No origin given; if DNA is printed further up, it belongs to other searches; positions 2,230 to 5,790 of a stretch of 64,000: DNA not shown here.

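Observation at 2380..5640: Full-length TonB-dependent-receptor/SusC-like outer-membrane protein encoded in a phage moron-like cassette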

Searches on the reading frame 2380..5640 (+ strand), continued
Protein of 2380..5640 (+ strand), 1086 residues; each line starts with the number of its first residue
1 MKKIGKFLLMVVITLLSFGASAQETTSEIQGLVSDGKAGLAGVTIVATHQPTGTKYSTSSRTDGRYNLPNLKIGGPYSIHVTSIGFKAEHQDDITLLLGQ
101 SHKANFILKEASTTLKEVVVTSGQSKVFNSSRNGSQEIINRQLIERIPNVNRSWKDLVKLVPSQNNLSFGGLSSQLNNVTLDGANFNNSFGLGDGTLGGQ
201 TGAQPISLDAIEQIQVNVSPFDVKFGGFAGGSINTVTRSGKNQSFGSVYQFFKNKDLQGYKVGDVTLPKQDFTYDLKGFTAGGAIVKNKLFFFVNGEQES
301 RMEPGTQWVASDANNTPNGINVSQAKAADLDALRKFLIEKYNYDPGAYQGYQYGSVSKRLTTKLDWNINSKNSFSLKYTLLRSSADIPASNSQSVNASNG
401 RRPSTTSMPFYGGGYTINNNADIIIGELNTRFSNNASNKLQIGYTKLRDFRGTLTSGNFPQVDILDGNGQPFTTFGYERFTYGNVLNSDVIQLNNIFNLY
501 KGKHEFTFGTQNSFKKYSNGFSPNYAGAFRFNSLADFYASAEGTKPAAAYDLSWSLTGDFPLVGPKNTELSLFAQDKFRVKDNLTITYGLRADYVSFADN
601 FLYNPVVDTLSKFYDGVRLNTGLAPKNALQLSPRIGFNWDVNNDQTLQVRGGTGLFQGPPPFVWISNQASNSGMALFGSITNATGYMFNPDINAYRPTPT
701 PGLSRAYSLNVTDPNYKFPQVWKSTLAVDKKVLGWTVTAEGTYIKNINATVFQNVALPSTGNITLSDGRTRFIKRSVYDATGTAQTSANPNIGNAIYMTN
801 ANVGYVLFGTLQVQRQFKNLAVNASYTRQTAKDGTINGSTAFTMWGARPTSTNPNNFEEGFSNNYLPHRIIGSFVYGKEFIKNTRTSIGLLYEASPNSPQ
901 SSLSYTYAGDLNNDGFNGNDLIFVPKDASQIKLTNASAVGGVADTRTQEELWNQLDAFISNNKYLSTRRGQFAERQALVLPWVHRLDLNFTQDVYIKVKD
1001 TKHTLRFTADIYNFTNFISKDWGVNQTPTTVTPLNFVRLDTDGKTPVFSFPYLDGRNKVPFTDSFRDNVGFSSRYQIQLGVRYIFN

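Call 74: fold_search(model_id=the predicted structure, library=pdb)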
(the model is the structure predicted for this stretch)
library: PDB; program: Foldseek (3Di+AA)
matches with E <= 10: 797; with E <= 0.001: 225
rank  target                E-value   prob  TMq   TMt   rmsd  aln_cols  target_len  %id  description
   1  4zgv_A                5.8e-31  1.00  0.51  0.67   8.0      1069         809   13  The Crystal Structure of the Ferredoxin Receptor FusA from Pectobacterium atrosepticum SCRI1043 (released 2016-08-31)
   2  6ofr                  1.2e-25  1.00  0.51  0.71   7.5      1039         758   11  The crystal structure of the outer membrane transporter YddB from Escherichia coli (released 2019-10-02)
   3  5fr8_A                5.6e-24  1.00  0.46  0.68  10.2       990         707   13  Crystal structure of the siderophore receptor PirA from Acinetobacter baumannii (released 2016-05-11)
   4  9nn6_A                6.3e-23  1.00  0.44  0.72   9.4       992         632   12  E. coli Cir in Complex with the RBD of Microcin V (released 2025-09-24)
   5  5out                  2.1e-22  1.00  0.44  0.65  10.8      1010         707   10  CRYSTAL STRUCTURE OF THE FERRIC ENTEROBACTIN RECEPTOR (PFEA) MUTANT (G324V) FROM PSEUDOMONAS AERUGINOSA (released 2018-09-05)
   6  5nc4                  3.1e-22  1.00  0.43  0.64  11.2      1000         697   10  Crystal structure of the ferric enterobactin receptor (PfeA) in complex with protochelin from Pseudomonas aeruginosa (released 2018-03-21)
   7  9c4o                  9.2e-22  1.00  0.43  0.67  10.0      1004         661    9  Cryo-EM structure of PqqU with ligand PQQ (released 2024-06-19)
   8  2hdi_A                1.6e-21  1.00  0.42  0.73   9.2       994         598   11  Crystal structure of the Colicin I receptor Cir from E.coli in complex with receptor binding domain of Colicin Ia. (released 2007-05-08)
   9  6r1f                  1.7e-21  1.00  0.44  0.64  10.9      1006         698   10  Crystal structure of the ferric enterobactin receptor mutant R480A from Pseudomonas aeruginosa (PfeA) in complex with en (released 2019-04-10)
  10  5m9b                  2.8e-21  1.00  0.43  0.64  10.2      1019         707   10  Crystal structure of the ferric enterobactin receptor (PfeA) from Pseudomonas aeruginosa (released 2018-02-21)
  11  5nc3                  3.3e-21  1.00  0.43  0.64  10.4      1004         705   10  Crystal structure of the ferric enterobactin receptor (PfeA) from Pseudomonas aeruginosa in complex with the tris-catech (released 2018-03-21)
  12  5mzs                  5.0e-21  1.00  0.43  0.64  10.2      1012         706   10  Crystal structure of the ferric enterobactin receptor (PfeA) mutant (R480A_Q482A) from Pseudomonas aeruginosa (released 2018-02-14)
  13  6i2j                  6.2e-21  1.00  0.43  0.65  10.9      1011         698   10  Crystal structure of the ferric enterobactin receptor mutant (Q482A) from Pseudomonas aeruginosa (PfeA) in complex with  (released 2019-01-16)
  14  9a2z_MODEL_1_A        8.8e-21  1.00  0.44  0.62  12.0      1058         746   11  Model of E. coli FepA by in-cell photo-crosslinking MS and deep learning (released 2023-02-24)
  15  6q5e                  1.1e-20  1.00  0.44  0.65  10.8      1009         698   10  Crystal structure of the ferric enterobactin receptor from Pseudomonas aeruginosa (PfeA) in complex with enterobactin (released 2019-01-16)
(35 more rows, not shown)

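Call 84: fold_search(model_id=the predicted structure, library=viral)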
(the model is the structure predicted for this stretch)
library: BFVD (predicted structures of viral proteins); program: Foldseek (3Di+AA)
matches with E <= 10: 265; with E <= 0.001: 10
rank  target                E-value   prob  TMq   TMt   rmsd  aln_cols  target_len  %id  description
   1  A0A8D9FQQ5            5.6e-26  1.00  0.44  0.58  12.2      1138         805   11  TonB-dependent receptor SusC [uncultured marine phage]
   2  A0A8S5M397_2          5.8e-06  0.28  0.07  0.08  45.2      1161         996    8  FdeC-like protein [Siphoviridae sp. ctqpo8]
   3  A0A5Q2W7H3            7.5e-06  0.25  0.07  0.06  48.0      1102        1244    7  (no name in the UniProt tables at hand)
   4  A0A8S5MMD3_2          2.1e-05  0.21  0.07  0.07  96.4      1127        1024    9  Baseplate J like protein [Siphoviridae sp. ctxc31]
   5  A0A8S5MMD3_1          6.5e-05  0.33  0.07  0.07  65.0       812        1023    9  Baseplate J like protein [Siphoviridae sp. ctxc31]
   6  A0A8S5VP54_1          6.9e-05  0.15  0.07  0.06  51.7      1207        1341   10  (no name in the UniProt tables at hand)
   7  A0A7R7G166            1.6e-04  1.00  0.07  0.26  20.9       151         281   17  (no name in the UniProt tables at hand)
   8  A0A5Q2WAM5            1.9e-04  1.00  0.07  0.48   3.3        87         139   18  (no name in the UniProt tables at hand)
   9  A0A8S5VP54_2          7.3e-04  0.98  0.07  0.06  21.2       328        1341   12  (no name in the UniProt tables at hand)
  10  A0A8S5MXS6            1.0e-03  1.00  0.07  0.14   2.9        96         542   17  Tail collar fiber protein [Myoviridae sp. ctRRy11]
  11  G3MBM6                2.8e-03  1.00  0.07  0.20  17.8       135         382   15  Gp160 [Bacillus phage G]
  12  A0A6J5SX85            2.8e-03  0.96  0.10  0.31  14.6       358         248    7  DUF481 domain-containing protein [uncultured Caudovirales phage]
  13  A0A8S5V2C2            2.9e-03  1.00  0.07  0.23  11.7       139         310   17  Uncharacterized protein [CrAss-like virus sp. ctelJ1]
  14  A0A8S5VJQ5            3.4e-03  1.00  0.07  0.14  19.5       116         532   16  (no name in the UniProt tables at hand)
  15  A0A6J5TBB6            4.0e-03  0.94  0.12  0.17  12.6       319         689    9  Peptidase S8/S53 domain containing protein [uncultured Caudovirales phage]
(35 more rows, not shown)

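Call 88: search_protein_families(library=pfam, proteins=[L011:4198-5265:-, L011:9319-11946:-, L014:9429-10793:+, L016:1155-2798:+, L016:4694-5788:-, L016:9352-11346:-, L016:11448-12713:-, L018:1195-2862:-, L018:2968-3687:+], max_evalue=0.001)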
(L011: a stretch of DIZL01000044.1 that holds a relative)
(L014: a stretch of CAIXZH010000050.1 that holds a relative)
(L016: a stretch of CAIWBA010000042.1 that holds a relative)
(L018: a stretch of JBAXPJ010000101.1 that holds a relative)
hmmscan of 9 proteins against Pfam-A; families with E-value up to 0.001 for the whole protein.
L011:4198-5265:- (355 aa): 1 family
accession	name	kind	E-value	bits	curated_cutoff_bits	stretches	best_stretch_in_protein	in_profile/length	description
PF02445.21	NadA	-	4.6e-119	397.4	27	1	53-352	1-295/295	Quinolinate synthetase A protein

L011:9319-11946:- (875 aa): 2 families
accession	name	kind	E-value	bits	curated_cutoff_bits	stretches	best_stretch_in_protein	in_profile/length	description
PF19313.5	DUF5916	-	2.5e-78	264.7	22.6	1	244-872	4-562/572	Domain of unknown function (DUF5916)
PF06452.16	CBM9_1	-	0.00011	22.6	23.4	1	51-201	1-144/185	Carbohydrate family 9 binding domain-like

L014:9429-10793:+ (454 aa): 3 families
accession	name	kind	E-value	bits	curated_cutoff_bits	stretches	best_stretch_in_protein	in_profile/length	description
PF13393.11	tRNA-synt_His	-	9.6e-38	130.6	25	1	10-345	1-307/308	Histidyl-tRNA synthetase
PF03129.25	HGTP_anticodon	-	1.1e-15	58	21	1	366-452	2-91/94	Anticodon binding domain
PF00152.25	tRNA-synt_2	-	0.00015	21.4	25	0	123-183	93-148/308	tRNA synthetases class II (D, K and N)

L016:1155-2798:+ (547 aa): 3 families
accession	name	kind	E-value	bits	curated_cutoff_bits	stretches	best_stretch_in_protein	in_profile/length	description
PF12771.13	SusD-like_2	-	2.6e-32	112.6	27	1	37-484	6-399/415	Starch-binding associating with outer membrane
PF12741.13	SusD-like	-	6.3e-17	62.2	27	1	77-477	57-437/495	Susd and RagB outer membrane lipoprotein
PF21857.2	DUF6913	-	0.00099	19.5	27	0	402-433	98-129/166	Family of unknown function (DUF6913)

L016:4694-5788:- (364 aa): 0 families

L016:9352-11346:- (664 aa): 3 families
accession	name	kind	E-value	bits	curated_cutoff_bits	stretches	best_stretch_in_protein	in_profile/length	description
PF06439.18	3keto-disac_hyd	-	1.2e-84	283.5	26.8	2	259-454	1-187/187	3-keto-disaccharide hydrolase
PF20407.5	DUF1583_N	-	2.2e-08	34.5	22.9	0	592-623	89-120/150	Domain of unknown function (DUF1583_N)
PF21708.4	Glyco_hydro_59_C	-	0.00071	20.1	27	0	592-627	118-153/175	Galactocerebrosidase, C-terminal lectin domain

L016:11448-12713:- (421 aa): 3 families
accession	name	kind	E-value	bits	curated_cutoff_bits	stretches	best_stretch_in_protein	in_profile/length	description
PF19051.5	GFO_IDH_MocA_C2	-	1.2e-143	477.5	23.3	1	168-421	1-254/254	Oxidoreductase family, C-terminal alpha/beta domain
PF01408.29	GFO_IDH_MocA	-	9.9e-21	75.1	24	1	44-155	4-118/120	Oxidoreductase family, NAD-binding Rossmann fold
PF22725.1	GFO_IDH_MocA_C3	-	1.6e-05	25.4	27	0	239-310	32-102/124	GFO/IDH/MocA C-terminal domain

L018:1195-2862:- (555 aa): 2 families
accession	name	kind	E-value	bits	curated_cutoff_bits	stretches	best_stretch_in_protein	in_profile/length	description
PF13231.12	PMT_2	-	6.1e-22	79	26.1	1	64-221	1-156/160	Dolichyl-phosphate-mannose-protein mannosyltransferase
PF02366.24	PMT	-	5.3e-18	65.9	22.7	1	12-233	6-240/245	Dolichyl-phosphate-mannose-protein mannosyltransferase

L018:2968-3687:+ (239 aa): 4 families
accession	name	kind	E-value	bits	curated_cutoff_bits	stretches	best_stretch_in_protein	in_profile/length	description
PF00535.33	Glycos_transf_2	-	6e-37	127.6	23.3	1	7-176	1-166/168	Glycosyl transferase family 2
PF13641.12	Glyco_tranf_2_3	-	2.8e-10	41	27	1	6-125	3-122/230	Glycosyltransferase like family 2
PF10111.15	Glyco_tranf_2_2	-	5e-10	39.8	27.3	1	7-112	1-104/276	Glycosyltransferase like family 2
PF13506.12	Glyco_transf_21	-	7.1e-05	22.8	21.7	1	77-164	18-101/174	Glycosyl transferase family 21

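Call 93: find_encoding_contigs(protein=P0155, flank=8000, max_places=3)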
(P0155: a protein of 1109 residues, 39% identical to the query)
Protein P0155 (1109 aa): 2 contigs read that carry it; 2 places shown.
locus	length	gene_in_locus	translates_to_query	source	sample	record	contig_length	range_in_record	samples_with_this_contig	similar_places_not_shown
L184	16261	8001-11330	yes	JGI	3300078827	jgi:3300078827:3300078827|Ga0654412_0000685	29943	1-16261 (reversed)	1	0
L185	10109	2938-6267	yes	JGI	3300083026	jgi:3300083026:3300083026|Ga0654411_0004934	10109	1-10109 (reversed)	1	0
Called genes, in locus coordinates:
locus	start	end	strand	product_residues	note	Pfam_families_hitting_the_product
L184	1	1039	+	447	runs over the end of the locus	PF02812:ELFV_dehydrog_N, PF00208:ELFV_dehydrog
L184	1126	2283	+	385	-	PF04326:SLFN_AlbA_2, PF19351:DUF5929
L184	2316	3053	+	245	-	PF00149:Metallophos, PF12850:Metallophos_2 (weak)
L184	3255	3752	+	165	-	PF20351:DUF6646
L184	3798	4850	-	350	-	PF00586:AIRS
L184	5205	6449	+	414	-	PF00331:Glyco_hydro_10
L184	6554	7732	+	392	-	PF00331:Glyco_hydro_10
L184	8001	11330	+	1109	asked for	PF13620:CarboxypepD_reg, PF13715:CarbopepD_reg_2, PF25183:OMP_b-brl_4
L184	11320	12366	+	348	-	PF02469:Fasciclin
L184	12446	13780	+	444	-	PF25077:DUF7800, PF09423:PhoD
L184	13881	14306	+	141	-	-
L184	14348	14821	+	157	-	PF03330:DPBB_1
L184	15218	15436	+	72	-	PF12844:HTH_19, PF13560:HTH_31, PF01381:HTH_3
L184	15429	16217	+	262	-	-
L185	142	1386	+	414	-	PF00331:Glyco_hydro_10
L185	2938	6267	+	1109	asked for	PF13620:CarboxypepD_reg, PF13715:CarbopepD_reg_2, PF25183:OMP_b-brl_4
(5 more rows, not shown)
